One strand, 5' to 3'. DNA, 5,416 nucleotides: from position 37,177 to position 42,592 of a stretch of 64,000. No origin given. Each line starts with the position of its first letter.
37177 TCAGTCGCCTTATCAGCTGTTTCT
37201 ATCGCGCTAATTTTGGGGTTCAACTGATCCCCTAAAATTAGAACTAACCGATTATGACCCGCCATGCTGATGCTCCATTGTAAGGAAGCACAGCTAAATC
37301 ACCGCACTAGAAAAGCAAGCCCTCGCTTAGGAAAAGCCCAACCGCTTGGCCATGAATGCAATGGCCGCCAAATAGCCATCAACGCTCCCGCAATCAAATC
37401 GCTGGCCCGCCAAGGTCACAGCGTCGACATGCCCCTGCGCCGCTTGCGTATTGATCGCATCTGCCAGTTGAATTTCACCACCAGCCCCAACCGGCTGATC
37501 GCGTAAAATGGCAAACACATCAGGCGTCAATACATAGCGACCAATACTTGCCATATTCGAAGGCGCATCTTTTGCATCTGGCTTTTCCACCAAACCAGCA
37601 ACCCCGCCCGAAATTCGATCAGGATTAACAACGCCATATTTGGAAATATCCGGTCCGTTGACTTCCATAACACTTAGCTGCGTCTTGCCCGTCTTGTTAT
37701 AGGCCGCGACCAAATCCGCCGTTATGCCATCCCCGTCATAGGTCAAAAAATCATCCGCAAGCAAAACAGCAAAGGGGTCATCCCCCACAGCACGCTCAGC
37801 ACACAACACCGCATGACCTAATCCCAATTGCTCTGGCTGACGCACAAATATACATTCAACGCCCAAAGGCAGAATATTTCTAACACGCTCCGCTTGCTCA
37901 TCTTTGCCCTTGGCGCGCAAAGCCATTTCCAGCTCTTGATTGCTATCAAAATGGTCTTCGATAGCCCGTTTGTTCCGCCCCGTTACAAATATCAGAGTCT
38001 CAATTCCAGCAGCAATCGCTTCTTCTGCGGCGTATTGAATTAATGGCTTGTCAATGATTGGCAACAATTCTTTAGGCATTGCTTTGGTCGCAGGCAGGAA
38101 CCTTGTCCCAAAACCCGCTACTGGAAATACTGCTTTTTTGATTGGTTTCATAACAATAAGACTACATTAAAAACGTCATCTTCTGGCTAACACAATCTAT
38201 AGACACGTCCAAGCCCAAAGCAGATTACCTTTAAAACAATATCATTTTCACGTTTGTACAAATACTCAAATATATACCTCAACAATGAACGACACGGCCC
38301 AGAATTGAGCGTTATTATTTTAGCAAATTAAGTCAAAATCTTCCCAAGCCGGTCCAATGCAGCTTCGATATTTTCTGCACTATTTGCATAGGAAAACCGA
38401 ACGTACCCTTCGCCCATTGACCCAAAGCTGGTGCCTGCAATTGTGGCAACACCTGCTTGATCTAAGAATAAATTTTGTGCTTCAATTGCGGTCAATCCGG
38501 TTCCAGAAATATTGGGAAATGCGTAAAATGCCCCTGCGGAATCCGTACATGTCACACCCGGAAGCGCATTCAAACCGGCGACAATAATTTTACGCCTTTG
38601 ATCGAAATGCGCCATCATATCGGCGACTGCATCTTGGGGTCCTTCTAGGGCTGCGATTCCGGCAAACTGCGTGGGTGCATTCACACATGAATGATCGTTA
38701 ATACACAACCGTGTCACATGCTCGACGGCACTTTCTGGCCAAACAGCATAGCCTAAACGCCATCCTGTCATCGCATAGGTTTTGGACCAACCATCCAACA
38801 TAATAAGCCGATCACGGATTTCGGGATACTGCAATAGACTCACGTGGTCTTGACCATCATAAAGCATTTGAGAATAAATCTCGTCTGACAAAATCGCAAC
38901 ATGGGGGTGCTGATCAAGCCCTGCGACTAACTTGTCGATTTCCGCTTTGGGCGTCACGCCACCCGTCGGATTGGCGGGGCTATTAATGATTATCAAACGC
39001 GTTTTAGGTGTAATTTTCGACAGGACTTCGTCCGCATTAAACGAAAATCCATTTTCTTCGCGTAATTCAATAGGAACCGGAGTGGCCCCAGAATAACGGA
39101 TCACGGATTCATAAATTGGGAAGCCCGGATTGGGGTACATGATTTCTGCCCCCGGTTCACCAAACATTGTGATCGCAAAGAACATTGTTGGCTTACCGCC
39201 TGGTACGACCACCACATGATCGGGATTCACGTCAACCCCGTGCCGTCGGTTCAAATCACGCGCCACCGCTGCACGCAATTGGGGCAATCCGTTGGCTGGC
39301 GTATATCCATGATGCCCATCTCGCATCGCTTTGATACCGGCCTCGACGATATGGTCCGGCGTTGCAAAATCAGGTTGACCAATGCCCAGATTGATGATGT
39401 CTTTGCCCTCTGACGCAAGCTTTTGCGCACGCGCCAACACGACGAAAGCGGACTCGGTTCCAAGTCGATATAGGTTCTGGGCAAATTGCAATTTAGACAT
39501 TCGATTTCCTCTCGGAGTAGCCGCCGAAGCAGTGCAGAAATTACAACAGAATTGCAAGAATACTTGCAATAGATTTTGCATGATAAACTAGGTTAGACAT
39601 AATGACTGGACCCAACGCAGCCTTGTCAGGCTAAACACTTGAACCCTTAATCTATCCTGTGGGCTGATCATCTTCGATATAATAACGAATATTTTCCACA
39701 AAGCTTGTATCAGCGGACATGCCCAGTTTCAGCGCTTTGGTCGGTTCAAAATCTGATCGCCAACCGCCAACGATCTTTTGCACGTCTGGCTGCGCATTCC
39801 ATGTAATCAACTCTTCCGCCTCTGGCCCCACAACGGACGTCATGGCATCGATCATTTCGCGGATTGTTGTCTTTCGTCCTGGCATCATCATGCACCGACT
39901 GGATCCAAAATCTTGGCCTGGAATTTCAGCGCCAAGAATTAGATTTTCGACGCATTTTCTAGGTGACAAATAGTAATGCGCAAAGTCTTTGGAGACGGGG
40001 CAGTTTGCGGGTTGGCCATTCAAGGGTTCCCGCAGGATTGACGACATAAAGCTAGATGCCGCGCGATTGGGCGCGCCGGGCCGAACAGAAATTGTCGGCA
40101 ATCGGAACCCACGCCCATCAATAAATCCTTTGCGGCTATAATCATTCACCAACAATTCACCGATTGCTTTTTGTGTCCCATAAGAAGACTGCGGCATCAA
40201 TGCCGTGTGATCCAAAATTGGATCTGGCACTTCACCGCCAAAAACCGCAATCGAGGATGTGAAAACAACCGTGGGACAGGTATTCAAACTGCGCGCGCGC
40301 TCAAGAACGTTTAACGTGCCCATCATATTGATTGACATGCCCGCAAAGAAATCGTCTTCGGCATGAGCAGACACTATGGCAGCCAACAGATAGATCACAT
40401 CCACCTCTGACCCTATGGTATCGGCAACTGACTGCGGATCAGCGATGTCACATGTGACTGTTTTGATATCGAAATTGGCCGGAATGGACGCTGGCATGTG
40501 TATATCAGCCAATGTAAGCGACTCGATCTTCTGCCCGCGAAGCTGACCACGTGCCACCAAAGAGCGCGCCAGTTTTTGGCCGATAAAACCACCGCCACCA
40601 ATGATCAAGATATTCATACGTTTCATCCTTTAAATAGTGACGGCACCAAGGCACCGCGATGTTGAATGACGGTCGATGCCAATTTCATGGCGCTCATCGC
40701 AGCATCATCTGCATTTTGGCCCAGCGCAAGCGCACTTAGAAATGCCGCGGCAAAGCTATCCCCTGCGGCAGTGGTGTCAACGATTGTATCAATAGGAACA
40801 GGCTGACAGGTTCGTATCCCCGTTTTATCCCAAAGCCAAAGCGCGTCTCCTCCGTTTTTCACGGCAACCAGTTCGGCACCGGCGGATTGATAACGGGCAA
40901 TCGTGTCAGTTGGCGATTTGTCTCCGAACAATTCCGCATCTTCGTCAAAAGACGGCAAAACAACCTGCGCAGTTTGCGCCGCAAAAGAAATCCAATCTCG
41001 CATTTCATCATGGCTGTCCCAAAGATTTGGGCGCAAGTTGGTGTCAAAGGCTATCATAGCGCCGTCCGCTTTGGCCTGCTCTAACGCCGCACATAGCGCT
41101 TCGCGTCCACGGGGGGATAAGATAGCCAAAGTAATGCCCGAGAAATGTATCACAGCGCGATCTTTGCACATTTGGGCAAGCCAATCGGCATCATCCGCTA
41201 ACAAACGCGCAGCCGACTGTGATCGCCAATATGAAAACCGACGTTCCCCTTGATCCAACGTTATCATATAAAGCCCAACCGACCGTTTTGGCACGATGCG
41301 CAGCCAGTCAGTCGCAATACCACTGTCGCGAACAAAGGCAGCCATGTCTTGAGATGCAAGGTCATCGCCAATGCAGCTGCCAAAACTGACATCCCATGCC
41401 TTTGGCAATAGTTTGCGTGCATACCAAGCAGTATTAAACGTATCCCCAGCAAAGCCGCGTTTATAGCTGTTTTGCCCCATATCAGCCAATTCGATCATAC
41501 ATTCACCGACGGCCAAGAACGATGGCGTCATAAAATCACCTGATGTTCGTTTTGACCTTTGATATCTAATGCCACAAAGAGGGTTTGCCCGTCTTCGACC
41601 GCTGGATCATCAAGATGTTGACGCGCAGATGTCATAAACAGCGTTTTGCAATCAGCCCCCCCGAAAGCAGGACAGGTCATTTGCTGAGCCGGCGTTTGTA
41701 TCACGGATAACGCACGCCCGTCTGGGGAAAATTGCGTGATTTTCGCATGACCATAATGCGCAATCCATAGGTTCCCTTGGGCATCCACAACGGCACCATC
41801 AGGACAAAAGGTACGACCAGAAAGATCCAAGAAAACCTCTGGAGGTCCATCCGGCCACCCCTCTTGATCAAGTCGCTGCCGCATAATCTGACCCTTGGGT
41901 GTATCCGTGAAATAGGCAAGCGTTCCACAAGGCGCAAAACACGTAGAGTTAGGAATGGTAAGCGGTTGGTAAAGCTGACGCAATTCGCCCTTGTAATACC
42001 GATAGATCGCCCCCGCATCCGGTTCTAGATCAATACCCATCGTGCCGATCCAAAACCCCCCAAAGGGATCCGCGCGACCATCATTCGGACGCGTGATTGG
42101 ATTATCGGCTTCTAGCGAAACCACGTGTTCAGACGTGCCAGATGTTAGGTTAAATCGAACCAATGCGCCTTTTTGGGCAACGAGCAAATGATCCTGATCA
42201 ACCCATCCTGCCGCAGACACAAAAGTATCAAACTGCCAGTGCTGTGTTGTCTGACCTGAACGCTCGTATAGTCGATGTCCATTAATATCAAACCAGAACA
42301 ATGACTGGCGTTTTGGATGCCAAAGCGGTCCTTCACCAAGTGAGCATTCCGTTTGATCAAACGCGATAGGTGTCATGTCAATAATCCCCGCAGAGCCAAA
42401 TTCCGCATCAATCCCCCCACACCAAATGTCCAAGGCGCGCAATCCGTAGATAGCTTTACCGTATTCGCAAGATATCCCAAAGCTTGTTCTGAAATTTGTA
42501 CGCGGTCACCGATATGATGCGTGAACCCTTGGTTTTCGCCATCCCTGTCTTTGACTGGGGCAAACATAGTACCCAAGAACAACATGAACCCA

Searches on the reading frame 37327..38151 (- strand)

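Call 82: search_protein_families(library=pfam, proteins=[window:37327-38151:-], max_evalue=0.00001)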
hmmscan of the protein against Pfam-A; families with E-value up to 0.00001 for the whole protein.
window:37327-38151:- (274 aa): 2 families
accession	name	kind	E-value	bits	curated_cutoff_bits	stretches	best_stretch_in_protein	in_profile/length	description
PF00483.29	NTP_transferase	-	2.8e-31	109.4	21.2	1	11-269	6-244/245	Nucleotidyl transferase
PF12804.13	NTP_transf_3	-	1.6e-06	28.8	27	1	11-133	5-95/160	MobA-like NTP transferase domain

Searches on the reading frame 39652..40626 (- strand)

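Call 82: search_protein_families(library=pfam, proteins=[window:39652-40626:-], max_evalue=0.00001)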
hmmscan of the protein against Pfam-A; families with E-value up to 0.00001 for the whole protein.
window:39652-40626:- (324 aa): 6 families
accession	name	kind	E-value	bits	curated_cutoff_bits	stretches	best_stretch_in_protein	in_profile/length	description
PF01370.27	Epimerase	-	1.1e-21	77.8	20.9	1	6-205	1-197/240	NAD dependent epimerase/dehydratase family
PF01073.25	3Beta_HSD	-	8.1e-20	71.4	22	1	7-184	1-179/280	3-beta hydroxysteroid dehydrogenase/isomerase family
PF16363.11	GDP_Man_Dehyd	-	2.7e-18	66.9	27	1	7-165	1-169/332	GDP-mannose 4,6 dehydratase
PF04321.23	RmlD_sub_bind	-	9.2e-14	51.6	27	1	4-166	1-142/287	RmlD substrate binding domain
PF02719.21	Polysacc_synt_2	-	2e-07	31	20.2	1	6-125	1-128/293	Polysaccharide biosynthesis protein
PF07993.18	NAD_binding_4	-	2.8e-07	30.4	20.1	1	66-183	80-211/258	Male sterility protein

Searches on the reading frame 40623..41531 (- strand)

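Call 83: search_protein_families(library=pfam, proteins=[window:40623-41531:-], max_evalue=0.01)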
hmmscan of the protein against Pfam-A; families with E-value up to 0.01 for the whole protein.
window:40623-41531:- (302 aa): 2 families
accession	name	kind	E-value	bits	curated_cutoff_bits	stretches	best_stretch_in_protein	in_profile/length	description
PF00294.29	PfkB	-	4.8e-49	167.7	25.8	1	6-295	5-296/302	pfkB family carbohydrate kinase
PF08543.17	Phos_pyr_kin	-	0.0034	17.2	27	1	185-291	117-234/246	Phosphomethylpyrimidine kinase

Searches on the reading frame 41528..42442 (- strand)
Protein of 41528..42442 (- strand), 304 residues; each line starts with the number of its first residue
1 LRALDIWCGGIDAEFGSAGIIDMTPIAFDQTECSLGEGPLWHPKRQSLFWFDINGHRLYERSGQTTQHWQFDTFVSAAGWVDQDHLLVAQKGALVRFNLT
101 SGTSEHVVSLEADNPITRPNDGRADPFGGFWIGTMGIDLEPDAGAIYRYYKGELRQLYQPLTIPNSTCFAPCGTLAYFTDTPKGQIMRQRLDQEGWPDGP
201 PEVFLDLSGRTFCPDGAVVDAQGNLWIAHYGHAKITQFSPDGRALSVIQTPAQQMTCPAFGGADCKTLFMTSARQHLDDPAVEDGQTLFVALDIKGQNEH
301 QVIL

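Call 83: search_protein_families(library=pfam, proteins=[window:41528-42442:-], max_evalue=0.01)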
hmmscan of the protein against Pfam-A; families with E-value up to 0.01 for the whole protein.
window:41528-42442:- (304 aa): 2 families
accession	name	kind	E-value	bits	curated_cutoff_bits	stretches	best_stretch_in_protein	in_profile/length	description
PF08450.18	SGL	-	5.2e-66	223.2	26.3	1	35-274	1-246/246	SMP-30/Gluconolactonase/LRE-like region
PF07494.17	Reg_prop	-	0.0029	18.1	20.4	0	218-230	11-23/24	Two component regulator propeller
